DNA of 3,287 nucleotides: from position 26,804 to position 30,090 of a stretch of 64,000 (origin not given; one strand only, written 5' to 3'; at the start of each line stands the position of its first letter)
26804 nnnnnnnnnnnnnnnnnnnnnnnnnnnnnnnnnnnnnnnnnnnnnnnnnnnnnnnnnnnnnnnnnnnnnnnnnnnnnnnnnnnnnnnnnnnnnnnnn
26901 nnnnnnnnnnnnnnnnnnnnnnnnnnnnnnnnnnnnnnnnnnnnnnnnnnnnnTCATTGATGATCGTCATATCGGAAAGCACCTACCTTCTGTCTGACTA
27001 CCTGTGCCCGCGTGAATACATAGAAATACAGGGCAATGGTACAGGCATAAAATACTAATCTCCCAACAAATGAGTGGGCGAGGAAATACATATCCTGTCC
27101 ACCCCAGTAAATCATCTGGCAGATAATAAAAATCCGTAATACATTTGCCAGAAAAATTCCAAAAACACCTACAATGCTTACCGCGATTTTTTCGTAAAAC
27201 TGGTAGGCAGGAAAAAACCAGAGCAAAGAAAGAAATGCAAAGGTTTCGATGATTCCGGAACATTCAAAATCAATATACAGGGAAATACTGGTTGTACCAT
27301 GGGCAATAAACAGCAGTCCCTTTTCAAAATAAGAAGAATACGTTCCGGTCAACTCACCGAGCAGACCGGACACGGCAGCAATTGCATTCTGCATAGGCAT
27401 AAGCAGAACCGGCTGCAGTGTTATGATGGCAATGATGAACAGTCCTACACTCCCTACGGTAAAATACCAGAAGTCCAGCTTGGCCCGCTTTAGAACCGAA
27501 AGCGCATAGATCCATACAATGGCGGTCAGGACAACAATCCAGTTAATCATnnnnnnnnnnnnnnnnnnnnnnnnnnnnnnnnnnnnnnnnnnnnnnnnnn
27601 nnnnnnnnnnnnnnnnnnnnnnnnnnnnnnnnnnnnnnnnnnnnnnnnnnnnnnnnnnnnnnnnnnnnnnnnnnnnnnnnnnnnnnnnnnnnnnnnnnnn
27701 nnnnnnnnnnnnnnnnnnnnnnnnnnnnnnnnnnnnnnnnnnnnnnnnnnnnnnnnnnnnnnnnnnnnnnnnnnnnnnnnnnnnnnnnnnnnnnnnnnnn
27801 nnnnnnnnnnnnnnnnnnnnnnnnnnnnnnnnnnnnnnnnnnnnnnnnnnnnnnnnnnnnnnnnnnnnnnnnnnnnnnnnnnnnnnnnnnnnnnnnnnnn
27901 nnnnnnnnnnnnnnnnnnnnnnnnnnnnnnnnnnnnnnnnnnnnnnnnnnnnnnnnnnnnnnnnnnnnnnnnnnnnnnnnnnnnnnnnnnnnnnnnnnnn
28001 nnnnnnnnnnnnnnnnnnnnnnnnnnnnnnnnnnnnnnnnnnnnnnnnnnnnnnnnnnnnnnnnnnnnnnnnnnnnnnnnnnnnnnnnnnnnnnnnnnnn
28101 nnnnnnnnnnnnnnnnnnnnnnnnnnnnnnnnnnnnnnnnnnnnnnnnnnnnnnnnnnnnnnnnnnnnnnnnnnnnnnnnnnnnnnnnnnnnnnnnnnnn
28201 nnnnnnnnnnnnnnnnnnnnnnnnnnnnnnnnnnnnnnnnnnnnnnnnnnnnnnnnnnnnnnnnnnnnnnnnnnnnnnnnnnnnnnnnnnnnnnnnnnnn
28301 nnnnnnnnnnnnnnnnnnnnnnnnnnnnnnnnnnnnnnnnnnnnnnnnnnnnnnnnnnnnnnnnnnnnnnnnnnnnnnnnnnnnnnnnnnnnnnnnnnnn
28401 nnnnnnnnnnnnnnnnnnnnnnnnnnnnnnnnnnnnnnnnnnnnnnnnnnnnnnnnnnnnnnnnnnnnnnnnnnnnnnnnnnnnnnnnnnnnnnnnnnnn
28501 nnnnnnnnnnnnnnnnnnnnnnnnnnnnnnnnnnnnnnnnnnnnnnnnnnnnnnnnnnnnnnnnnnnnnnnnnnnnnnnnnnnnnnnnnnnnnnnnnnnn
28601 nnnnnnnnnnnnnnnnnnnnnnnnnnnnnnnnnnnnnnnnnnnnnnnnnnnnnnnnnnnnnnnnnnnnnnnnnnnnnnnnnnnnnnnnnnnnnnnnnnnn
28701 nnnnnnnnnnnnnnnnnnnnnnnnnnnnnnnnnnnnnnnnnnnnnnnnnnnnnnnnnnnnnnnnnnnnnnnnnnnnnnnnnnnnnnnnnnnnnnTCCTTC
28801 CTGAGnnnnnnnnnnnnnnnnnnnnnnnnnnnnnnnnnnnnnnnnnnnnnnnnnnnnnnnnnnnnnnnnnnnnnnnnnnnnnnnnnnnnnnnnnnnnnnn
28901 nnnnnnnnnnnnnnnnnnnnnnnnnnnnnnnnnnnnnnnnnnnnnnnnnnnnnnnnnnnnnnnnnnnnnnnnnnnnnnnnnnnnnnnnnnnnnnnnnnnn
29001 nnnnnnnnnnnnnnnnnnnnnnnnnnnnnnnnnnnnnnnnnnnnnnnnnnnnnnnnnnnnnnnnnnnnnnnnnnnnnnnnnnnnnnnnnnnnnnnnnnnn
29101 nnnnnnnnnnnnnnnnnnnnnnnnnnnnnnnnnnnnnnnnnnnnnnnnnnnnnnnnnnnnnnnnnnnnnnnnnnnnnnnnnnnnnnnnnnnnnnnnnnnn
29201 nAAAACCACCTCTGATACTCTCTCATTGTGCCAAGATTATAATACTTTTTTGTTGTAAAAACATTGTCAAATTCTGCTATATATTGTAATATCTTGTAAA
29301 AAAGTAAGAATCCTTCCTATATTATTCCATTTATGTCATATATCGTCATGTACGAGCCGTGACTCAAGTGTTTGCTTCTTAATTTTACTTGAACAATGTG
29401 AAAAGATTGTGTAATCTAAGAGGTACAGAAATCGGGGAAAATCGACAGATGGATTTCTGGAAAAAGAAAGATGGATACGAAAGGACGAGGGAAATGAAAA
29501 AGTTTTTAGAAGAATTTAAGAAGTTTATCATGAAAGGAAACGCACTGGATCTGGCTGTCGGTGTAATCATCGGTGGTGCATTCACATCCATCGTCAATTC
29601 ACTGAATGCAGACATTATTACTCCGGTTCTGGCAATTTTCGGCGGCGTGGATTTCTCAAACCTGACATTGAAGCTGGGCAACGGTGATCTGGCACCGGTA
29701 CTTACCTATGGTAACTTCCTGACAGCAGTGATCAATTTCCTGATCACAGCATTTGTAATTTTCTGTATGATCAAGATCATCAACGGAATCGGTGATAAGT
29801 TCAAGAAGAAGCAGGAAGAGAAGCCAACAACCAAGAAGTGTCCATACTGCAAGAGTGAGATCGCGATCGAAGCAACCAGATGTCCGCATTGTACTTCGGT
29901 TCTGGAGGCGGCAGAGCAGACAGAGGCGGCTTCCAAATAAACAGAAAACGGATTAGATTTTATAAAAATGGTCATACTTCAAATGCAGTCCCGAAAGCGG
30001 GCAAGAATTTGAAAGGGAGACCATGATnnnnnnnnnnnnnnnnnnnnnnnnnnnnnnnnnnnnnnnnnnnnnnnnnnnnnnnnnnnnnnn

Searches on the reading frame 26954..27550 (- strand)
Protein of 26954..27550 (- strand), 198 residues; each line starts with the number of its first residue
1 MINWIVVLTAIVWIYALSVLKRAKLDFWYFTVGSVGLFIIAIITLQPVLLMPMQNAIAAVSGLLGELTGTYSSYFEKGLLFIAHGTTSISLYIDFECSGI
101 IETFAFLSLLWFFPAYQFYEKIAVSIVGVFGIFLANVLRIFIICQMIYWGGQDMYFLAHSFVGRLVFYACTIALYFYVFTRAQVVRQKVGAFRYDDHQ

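Call 41: search_protein_families(library=pfam, proteins=[window:26954-27550:-], max_evalue=0.00001)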
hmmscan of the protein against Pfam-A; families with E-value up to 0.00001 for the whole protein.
window:26954-27550:- (198 aa): 1 family
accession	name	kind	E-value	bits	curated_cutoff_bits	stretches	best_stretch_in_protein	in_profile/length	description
PF09721.15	Exosortase_EpsH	-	2.9e-09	37.1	25.7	1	8-179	82-251/254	Transmembrane exosortase (Exosortase_EpsH)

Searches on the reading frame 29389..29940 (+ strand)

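Call 41: search_protein_families(library=pfam, proteins=[window:29389-29940:+], max_evalue=0.00001)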
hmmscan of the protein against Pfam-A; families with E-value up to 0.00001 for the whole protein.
window:29389-29940:+ (183 aa): 1 family
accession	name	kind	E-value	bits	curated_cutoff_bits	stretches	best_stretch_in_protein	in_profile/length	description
PF01741.23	MscL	-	7.6e-40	136.5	27.4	1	39-158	1-118/123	Large-conductance mechanosensitive channel, MscL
